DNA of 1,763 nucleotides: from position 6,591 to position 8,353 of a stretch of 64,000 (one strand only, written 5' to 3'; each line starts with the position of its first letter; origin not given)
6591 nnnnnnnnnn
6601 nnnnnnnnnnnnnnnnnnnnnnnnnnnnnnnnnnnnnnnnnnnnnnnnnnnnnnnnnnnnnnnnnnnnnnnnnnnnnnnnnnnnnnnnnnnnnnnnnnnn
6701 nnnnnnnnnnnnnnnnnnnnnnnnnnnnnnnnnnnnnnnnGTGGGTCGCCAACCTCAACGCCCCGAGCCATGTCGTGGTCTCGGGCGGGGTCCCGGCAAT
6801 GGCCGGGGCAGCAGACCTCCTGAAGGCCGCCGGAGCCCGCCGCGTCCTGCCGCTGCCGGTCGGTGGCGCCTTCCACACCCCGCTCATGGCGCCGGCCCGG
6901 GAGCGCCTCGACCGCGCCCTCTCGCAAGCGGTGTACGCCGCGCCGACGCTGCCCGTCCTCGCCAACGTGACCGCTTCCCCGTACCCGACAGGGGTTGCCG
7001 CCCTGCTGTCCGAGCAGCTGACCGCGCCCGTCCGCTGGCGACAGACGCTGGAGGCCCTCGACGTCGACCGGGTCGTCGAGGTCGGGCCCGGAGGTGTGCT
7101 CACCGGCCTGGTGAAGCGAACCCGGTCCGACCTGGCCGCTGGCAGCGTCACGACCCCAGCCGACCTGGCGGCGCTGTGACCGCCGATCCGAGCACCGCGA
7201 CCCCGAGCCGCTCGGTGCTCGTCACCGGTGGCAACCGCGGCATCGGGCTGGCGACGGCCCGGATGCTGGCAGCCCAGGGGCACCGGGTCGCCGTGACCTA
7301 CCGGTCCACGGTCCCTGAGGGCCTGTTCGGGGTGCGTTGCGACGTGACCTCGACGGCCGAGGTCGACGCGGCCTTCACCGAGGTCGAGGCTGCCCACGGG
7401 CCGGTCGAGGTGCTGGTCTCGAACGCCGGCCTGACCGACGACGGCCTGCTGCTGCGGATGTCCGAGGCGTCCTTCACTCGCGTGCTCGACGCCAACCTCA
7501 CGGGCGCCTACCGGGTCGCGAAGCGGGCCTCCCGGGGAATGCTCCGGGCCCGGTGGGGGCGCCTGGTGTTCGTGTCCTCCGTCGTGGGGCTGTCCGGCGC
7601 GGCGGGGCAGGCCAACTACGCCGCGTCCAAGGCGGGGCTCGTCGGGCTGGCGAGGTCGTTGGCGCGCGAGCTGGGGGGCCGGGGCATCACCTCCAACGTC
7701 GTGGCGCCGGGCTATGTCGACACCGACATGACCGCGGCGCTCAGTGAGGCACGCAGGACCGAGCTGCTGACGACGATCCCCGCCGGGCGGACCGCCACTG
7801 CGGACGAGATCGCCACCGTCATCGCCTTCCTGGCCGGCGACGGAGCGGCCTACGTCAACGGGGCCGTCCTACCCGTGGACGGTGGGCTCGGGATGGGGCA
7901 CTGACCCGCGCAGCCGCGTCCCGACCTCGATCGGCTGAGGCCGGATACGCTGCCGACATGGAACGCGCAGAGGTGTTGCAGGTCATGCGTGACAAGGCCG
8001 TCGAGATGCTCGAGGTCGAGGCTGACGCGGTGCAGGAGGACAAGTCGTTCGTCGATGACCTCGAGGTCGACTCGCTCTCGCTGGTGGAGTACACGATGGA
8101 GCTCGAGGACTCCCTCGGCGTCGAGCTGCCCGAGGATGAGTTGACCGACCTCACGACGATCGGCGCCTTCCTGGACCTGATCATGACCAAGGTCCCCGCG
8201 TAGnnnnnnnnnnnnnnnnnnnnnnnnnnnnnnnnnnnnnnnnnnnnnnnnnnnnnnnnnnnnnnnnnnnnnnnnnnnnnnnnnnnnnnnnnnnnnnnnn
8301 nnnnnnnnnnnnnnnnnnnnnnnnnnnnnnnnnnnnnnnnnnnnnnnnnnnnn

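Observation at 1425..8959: Divergent FAS-II-like locus with two ACPs, two FabI paralogs, an AMP-ligase and an ACAD, but no FabH or dehydratase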

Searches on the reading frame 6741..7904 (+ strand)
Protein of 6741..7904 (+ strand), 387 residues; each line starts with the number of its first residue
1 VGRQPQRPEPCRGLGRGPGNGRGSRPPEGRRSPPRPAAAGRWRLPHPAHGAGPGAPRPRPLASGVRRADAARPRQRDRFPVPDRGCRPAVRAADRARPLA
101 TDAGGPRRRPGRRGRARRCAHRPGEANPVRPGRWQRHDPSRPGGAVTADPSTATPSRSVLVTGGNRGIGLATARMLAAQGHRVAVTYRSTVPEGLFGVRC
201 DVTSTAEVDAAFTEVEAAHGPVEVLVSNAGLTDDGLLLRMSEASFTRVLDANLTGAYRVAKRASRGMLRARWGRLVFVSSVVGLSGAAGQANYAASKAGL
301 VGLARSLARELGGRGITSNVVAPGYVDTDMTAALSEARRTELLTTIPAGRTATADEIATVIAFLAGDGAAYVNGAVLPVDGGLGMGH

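Call 4: search_protein_families(library=pfam, proteins=[window:6741-7904:+])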
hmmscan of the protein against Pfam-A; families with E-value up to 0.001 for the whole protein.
window:6741-7904:+ (387 aa): 4 families
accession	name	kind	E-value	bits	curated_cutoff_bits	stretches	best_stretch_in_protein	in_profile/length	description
PF13561.12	adh_short_C2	-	1.8e-54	185.3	27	1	165-383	5-235/236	Enoyl-(Acyl carrier protein) reductase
PF00106.31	adh_short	-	2e-48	164.9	26.6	1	158-337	2-193/195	short chain dehydrogenase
PF08659.16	KR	-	1.5e-19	71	22.6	1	198-309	58-165/180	KR domain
PF01370.27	Epimerase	-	4.9e-06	26.6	20.9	1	159-311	1-160/240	NAD dependent epimerase/dehydratase family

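Call 5: search_protein_families(library=ncbifam, proteins=[window:6741-7904:+])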
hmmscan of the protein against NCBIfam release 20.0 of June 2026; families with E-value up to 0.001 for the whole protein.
window:6741-7904:+ (387 aa): 224 families (the best 25 are shown)
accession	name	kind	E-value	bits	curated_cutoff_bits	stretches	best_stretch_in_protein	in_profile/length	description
NF040605.2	mycolic_FabG1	exception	1.1e-110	368.9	420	1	156-387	1-233/233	3-oxoacyl-ACP reductase FabG1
TIGR01830.1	3oxo_ACP_reduc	equivalog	7.5e-81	271.3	297.75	1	159-383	1-238/239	3-oxoacyl-[acyl-carrier-protein] reductase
NF004197.0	PRK05653.1-1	equivalog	1.1e-72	244.7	332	1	157-385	8-248/249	3-oxoacyl-ACP reductase FabG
NF009466.0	PRK12826.1-2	subfamily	2.2e-68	230.4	222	1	156-383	3-244/248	3-oxoacyl-ACP reductase FabG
TIGR01829.1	AcAcCoA_reduct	subfamily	8e-63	212.3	302.1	1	159-385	3-242/242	acetoacetyl-CoA reductase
NF004199.0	PRK05653.1-4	equivalog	1.8e-61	207.9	301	1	157-385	6-247/247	3-oxoacyl-ACP reductase FabG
NF004198.0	PRK05653.1-3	equivalog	1.7e-60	204.6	296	1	156-384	7-247/248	3-oxoacyl-ACP reductase FabG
NF009464.0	PRK12824.1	subfamily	1.8e-60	204.7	269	1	157-385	3-244/245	3-oxoacyl-ACP reductase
NF053542.1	FlxB_rubin_SDR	equivalog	1e-56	192.3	340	1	159-383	3-239/239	flexirubin biosynthesis SDR family reductase FlxB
NF004200.0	PRK05653.1-5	equivalog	1.6e-56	191.6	273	1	157-383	3-241/242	3-oxoacyl-ACP reductase FabG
NF009547.0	PRK12936.1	subfamily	7.7e-54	182.9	436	1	156-385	6-244/245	3-ketoacyl-(acyl-carrier-protein) reductase NodG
NF042966.1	AcAcCoAred_PhaB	equivalog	1e-50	172.5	436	1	157-381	9-236/240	acetoacetyl-CoA reductase PhaB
NF005067.0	PRK06484.1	equivalog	1.1e-49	169.4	713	1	152-383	5-251/524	short chain dehydrogenase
NF005559.1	PRK07231.1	subfamily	1.2e-49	169.1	215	1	157-383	5-247/249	glucose 1-dehydrogenase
NF047420.2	EF_P_mod_YmfI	equivalog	1.5e-49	168.9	238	1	159-383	2-235/236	elongation factor P 5-aminopentanone reductase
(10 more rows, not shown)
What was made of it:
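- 7176..7904 (+): FabG, a MabA-like 3-oxoacyl-ACP reductase. Its GTG start overlaps the fabD stop (GTGA). NF040605 scores 369 bits and PRK12826.1-2 scores 230 against a cut-off of 222 (call 5).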

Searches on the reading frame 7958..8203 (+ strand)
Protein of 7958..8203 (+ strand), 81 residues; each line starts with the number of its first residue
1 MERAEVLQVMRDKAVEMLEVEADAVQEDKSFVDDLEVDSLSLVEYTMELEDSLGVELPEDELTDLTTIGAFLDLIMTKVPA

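Call 4: search_protein_families(library=pfam, proteins=[window:7958-8203:+])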
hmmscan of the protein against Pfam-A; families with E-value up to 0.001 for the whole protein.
window:7958-8203:+ (81 aa): 1 family
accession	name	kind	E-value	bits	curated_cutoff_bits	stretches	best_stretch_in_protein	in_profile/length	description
PF00550.31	PP-binding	-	1.7e-11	44.6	20.8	1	10-75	3-67/67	Phosphopantetheine attachment site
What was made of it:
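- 7958..8203 (+): ACP-2: the very conserved carrier protein of the window-type FAS set. It is not the canonical AcpP. PF00550 (call 4).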

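Call 5: search_protein_families(library=ncbifam, proteins=[window:7958-8203:+])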
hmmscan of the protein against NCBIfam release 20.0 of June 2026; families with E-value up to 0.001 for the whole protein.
window:7958-8203:+ (81 aa): 15 families
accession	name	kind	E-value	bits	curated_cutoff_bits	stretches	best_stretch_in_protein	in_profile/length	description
NF002147.0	PRK00982.1-1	equivalog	2.4e-16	59.3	84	1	3-76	5-78/83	acyl carrier protein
NF002150.0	PRK00982.1-4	subfamily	2.8e-16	59.5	66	1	1-78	1-78/80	acyl carrier protein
NF002148.0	PRK00982.1-2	subfamily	4.5e-16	58.5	71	1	4-78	3-77/79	acyl carrier protein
NF040636.1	AcpM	exception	7.6e-15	54.7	146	1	12-75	12-75/93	meromycolate extension acyl carrier protein AcpM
NF002151.0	PRK00982.1-5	equivalog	2.7e-14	53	92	1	5-75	3-73/78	acyl carrier protein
TIGR00517.1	acyl_carrier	equivalog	1.1e-13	50.9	70.45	1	5-77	3-75/77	acyl carrier protein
NF002149.0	PRK00982.1-3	equivalog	1.2e-13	50.8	106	1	10-78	8-76/78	acyl carrier protein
NF009104.0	PRK12449.1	equivalog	4.4e-10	39.3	70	1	1-78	1-78/80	acyl carrier protein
NF006031.0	PRK08172.1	equivalog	7.9e-09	36.1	76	1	15-69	14-68/82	acyl carrier protein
NF058660.1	cispen_ACP_AmcB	equivalog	1.7e-07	31.3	80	1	17-76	15-76/80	cispentacin biosynthesis acyl carrier protein AmcB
NF004533.0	PRK05883.1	equivalog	4.6e-07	29.6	72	1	5-80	27-98/100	acyl carrier protein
NF003757.0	PRK05350.1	equivalog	5.1e-07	29.7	65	1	1-76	2-77/83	acyl carrier protein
NF005798.0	PRK07639.1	equivalog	1.1e-05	25.8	100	1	5-78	9-81/91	petrobactin biosynthesis protein AsbD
NF005079.0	PRK06508.1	equivalog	2e-05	24.9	83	1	14-64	12-62/93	acyl carrier protein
NF045894.1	PKS_plus_SDR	equivalog_domain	5.1e-05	21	1740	1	4-78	1438-1512/1515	type I polyketide synthase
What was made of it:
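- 7958..8203 (+): Its best equivalog score is 59 bits against a cut-off of 84 (call 5).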
